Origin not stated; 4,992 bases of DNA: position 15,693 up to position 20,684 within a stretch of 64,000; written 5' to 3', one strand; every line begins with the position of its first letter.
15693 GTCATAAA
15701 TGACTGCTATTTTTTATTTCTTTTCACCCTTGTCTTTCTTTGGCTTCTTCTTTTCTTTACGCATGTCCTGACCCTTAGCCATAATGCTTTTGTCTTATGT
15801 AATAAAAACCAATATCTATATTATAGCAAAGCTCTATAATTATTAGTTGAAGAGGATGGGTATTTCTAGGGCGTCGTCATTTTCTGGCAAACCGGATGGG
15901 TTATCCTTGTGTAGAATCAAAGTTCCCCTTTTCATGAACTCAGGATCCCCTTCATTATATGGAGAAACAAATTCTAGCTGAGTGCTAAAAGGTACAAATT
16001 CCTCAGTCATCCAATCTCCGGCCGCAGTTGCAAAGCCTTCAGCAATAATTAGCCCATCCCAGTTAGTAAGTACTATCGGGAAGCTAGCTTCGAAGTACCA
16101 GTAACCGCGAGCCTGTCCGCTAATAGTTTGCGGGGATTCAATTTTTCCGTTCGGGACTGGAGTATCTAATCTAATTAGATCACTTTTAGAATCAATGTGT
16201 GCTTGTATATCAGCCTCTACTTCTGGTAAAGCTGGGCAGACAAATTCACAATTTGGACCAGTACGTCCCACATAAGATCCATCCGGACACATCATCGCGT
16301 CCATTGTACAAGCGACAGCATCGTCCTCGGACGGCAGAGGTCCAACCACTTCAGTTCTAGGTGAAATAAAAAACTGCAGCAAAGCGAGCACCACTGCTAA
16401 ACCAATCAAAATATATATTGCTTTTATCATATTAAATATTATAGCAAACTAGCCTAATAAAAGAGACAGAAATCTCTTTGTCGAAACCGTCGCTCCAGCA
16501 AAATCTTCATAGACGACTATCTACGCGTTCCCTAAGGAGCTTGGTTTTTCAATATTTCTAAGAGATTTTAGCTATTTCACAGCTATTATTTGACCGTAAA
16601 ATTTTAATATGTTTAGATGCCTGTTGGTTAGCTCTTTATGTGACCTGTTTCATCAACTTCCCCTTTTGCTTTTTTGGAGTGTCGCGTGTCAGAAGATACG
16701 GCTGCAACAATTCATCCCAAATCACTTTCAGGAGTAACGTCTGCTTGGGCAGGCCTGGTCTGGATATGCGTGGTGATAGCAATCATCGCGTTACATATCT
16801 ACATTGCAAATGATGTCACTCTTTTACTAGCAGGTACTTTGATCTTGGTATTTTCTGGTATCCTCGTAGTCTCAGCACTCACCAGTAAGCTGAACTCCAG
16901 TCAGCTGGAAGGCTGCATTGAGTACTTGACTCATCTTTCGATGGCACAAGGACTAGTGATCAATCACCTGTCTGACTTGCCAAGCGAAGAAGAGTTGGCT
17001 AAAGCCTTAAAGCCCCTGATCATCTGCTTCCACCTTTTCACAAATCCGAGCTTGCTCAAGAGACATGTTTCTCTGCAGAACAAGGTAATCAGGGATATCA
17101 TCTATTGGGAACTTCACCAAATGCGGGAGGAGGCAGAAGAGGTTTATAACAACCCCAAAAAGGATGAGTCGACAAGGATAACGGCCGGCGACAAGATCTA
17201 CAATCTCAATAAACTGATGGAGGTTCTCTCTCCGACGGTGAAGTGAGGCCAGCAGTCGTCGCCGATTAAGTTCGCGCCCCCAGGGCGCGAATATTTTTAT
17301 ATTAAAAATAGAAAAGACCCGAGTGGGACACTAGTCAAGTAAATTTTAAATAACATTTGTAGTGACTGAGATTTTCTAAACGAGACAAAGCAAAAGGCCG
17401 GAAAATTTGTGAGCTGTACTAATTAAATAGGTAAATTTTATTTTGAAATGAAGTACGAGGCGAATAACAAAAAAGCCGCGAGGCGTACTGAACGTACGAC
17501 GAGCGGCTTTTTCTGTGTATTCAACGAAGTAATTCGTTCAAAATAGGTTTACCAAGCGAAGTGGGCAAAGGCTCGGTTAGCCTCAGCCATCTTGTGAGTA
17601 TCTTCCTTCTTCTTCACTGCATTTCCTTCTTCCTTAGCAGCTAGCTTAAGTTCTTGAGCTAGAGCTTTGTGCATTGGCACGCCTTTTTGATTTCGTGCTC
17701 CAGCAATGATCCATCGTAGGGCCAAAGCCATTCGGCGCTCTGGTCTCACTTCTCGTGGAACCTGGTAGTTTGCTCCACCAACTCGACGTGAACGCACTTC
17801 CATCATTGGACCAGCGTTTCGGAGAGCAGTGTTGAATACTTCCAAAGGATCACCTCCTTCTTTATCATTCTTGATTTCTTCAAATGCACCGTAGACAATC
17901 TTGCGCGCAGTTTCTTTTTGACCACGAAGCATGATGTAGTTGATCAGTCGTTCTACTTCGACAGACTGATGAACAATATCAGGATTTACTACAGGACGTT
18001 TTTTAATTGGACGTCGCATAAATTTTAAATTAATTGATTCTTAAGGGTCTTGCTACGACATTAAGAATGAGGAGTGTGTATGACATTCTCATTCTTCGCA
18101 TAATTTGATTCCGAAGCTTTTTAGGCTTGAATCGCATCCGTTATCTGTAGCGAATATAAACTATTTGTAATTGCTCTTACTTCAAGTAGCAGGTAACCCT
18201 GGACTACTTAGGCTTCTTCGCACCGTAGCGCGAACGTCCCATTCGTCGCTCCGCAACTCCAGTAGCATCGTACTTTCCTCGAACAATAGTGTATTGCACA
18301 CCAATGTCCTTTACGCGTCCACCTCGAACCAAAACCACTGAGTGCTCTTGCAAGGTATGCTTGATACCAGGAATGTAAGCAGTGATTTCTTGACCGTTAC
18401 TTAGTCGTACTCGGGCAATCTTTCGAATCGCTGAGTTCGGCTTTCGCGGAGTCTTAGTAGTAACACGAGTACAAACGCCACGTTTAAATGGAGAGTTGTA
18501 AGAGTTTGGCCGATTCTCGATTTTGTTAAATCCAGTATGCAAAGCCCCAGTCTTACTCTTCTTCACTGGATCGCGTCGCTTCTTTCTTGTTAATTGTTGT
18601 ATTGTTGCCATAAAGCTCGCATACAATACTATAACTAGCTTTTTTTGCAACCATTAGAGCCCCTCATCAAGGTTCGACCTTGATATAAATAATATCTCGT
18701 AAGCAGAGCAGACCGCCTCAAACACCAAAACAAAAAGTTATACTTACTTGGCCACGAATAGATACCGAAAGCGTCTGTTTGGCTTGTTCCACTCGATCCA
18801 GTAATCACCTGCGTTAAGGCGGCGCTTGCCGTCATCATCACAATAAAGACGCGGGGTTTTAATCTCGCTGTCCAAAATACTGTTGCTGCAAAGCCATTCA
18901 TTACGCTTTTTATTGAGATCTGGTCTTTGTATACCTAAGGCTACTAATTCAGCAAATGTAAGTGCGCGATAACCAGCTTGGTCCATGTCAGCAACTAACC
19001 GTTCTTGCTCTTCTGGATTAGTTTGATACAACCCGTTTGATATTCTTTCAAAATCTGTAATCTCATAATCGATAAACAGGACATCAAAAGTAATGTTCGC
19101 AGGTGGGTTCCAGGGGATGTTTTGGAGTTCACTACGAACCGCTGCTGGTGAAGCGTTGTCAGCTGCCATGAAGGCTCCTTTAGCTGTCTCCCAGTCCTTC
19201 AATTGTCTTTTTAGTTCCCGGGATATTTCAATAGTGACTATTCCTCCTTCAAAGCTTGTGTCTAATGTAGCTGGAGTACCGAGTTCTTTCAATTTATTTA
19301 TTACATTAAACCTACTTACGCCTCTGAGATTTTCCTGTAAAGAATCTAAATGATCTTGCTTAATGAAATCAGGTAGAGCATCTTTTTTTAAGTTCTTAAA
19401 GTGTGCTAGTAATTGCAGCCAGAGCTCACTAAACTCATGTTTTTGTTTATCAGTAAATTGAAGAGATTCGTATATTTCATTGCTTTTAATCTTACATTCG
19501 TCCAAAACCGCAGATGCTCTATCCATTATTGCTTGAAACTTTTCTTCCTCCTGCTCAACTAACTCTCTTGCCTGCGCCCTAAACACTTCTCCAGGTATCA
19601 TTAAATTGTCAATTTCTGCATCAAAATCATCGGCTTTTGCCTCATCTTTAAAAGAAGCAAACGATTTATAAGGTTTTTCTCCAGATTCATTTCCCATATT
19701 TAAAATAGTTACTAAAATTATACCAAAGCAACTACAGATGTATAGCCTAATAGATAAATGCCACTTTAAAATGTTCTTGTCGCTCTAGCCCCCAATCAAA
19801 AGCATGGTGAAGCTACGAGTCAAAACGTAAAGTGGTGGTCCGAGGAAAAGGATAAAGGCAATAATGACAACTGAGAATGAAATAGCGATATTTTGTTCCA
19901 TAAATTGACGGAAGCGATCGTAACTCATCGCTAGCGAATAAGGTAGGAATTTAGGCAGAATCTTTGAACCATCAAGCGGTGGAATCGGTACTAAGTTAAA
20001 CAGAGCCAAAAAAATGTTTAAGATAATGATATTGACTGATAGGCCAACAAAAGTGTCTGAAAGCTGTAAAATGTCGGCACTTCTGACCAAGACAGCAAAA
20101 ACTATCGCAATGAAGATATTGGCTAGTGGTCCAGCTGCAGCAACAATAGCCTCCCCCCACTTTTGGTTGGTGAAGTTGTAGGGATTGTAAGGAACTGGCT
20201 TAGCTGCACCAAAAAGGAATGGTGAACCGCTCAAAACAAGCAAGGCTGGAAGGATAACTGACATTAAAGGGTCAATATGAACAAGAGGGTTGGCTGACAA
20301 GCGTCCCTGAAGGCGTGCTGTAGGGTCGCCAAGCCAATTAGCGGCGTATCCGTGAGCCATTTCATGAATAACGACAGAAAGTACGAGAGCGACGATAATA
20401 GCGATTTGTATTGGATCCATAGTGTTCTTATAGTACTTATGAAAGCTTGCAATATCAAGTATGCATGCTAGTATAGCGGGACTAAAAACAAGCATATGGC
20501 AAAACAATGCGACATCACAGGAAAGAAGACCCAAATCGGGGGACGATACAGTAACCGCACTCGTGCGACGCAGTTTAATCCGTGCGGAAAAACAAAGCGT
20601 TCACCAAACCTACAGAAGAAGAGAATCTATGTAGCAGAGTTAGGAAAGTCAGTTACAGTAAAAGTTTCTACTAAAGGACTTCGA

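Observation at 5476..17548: The str operon is split: about 12 kb of accessory genes inserted between fusA and rpsG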

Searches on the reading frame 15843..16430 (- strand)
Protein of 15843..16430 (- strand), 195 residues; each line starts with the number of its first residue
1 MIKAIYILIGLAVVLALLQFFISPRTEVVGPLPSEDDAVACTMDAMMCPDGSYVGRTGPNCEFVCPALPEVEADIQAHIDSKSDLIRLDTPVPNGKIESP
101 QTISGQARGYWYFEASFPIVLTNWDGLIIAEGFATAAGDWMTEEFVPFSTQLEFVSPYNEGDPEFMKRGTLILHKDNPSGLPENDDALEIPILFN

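Call 5: search_protein_families(library=pfam, proteins=[window:15843-16430:-], max_evalue=0.01)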
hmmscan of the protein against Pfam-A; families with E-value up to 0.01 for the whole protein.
window:15843-16430:- (195 aa): 1 family
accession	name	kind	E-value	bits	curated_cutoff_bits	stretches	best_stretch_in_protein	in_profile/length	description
PF10648.15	Gmad2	-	3.7e-10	40.4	25.7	1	86-157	2-68/86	Immunoglobulin-like domain of bacterial spore germination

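Call 26: search_protein_families(library=ncbifam, proteins=[window:15843-16430:-], max_evalue=0.01)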
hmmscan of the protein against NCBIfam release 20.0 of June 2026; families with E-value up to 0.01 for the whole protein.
window:15843-16430:- (195 aa): 0 families

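Call 78: search_protein_families(library=phrogs, proteins=[window:15843-16430:-], max_evalue=0.001)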
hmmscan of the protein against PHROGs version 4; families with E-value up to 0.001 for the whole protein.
window:15843-16430:- (195 aa): 0 families

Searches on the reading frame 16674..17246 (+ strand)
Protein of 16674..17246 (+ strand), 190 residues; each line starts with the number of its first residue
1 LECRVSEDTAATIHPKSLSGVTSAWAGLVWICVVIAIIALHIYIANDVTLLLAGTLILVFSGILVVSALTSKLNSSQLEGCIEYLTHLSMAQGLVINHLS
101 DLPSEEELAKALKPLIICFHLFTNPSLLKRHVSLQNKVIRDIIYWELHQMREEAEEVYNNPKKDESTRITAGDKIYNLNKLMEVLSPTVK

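Call 5: search_protein_families(library=pfam, proteins=[window:16674-17246:+], max_evalue=0.01)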
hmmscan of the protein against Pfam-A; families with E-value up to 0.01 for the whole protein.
window:16674-17246:+ (190 aa): 0 families

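Call 26: search_protein_families(library=ncbifam, proteins=[window:16674-17246:+], max_evalue=0.01)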
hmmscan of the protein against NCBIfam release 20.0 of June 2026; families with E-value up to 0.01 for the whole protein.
window:16674-17246:+ (190 aa): 0 families

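Call 27: search_protein_families(library=padloc, proteins=[window:16674-17246:+], max_evalue=0.001)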
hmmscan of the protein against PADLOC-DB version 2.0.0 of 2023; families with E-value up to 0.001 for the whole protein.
window:16674-17246:+ (190 aa): 0 families

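Call 78: search_protein_families(library=phrogs, proteins=[window:16674-17246:+], max_evalue=0.001)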
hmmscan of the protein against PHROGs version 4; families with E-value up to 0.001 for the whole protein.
window:16674-17246:+ (190 aa): 0 families

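Call 83: find_homologous_proteins(query=window:16674-17246:+, max_evalue=0.001)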
Query window:16674-17246:+ (190 aa): 2 proteins with E <= 0.001 among 214 candidates.
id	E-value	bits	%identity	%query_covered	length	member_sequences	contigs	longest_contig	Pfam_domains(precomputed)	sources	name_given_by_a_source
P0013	1.9e-114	398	99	98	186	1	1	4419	-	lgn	-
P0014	3.8e-87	309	77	98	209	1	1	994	-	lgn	-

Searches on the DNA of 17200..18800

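Call 62: search_rna_families(source=window, start=17200, end=18800, threshold=evalue, max_evalue=1)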
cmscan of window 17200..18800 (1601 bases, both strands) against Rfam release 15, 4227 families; matches with E-value up to 1: 4.
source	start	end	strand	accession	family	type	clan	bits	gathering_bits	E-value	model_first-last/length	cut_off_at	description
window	17412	17514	+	RF01693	Bacteroidales-1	Gene; sRNA;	-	22.1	60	0.41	1-179/179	no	Bacteroidales-1 6S-Bacteroidales RNA suggested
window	17406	17533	+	RF02973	Enterococcus-1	Gene; sRNA;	-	21.3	71.4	0.16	1-152/152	no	Enterococcus-1 RNA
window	17791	17869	-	RF01867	CC2171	Gene; sRNA;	-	16.3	75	0.99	1-159/159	no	caulobacter sRNA CC2171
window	18773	18794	-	RF03092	Ocean-VII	Gene; sRNA;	-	15.6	53.5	0.19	17-41/41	no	Ocean-VII RNA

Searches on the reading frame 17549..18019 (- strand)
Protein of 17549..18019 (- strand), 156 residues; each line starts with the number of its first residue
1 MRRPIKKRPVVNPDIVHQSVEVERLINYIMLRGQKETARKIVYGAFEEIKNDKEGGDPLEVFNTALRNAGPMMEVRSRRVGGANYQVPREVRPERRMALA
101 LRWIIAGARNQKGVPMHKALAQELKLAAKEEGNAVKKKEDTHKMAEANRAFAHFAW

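Call 5: search_protein_families(library=pfam, proteins=[window:17549-18019:-], max_evalue=0.01)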
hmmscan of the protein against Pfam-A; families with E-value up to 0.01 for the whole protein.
window:17549-18019:- (156 aa): 1 family
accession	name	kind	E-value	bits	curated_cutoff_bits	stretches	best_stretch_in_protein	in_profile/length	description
PF00177.27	Ribosomal_S7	-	1.3e-56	190.8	24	1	2-149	2-148/148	Ribosomal protein S7p/S5e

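Call 23: find_encoding_contigs(protein=window:17549-18019:-, flank=10000, max_places=10)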
Protein window:17549-18019:- (156 aa): 1 contig read that carries it; 1 place shown.
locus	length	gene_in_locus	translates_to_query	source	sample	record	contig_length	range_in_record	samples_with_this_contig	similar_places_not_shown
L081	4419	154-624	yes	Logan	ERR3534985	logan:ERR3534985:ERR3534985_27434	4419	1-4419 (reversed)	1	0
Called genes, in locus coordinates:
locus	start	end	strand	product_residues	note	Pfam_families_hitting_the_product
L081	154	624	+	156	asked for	PF00177:Ribosomal_S7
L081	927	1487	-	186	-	-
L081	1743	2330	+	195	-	PF10648:Gmad2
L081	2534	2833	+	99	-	-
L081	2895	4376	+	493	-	PF00005:ABC_tran, PF02463:SMC_N (faint), PF13476:AAA_23 (faint), PF13555:AAA_29 (faint), PF20720:nSTAND3 (faint), PF13304:AAA_21 (faint), PF13401:AAA_22 (faint), PF00005:ABC_tran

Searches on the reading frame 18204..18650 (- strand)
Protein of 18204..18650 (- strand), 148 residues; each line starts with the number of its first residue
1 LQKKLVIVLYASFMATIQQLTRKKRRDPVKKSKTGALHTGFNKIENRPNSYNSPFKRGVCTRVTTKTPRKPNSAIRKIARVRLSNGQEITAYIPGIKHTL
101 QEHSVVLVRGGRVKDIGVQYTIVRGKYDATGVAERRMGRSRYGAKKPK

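Call 5: search_protein_families(library=pfam, proteins=[window:18204-18650:-], max_evalue=0.01)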
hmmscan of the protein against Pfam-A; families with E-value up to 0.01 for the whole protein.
window:18204-18650:- (148 aa): 1 family
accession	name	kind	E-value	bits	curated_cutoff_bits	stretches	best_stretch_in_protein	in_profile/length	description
PF00164.32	Ribosom_S12_S23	-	1.5e-30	105.5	22.3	1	52-148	10-109/110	Ribosomal protein S12/S23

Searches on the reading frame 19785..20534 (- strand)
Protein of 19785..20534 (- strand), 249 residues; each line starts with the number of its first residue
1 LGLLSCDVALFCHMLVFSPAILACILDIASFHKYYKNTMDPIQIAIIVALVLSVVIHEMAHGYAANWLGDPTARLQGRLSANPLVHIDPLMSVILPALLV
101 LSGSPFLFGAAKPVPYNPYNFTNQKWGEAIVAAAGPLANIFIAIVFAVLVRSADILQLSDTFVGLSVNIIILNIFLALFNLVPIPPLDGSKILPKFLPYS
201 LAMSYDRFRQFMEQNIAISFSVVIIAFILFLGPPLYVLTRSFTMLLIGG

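Call 5: search_protein_families(library=pfam, proteins=[window:19785-20534:-], max_evalue=0.01)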
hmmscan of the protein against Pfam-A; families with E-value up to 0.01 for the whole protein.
window:19785-20534:- (249 aa): 1 family
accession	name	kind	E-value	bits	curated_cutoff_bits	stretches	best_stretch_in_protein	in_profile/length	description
PF02163.28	Peptidase_M50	-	8.4e-14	51.9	27.2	2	168-198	165-195/221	Peptidase family M50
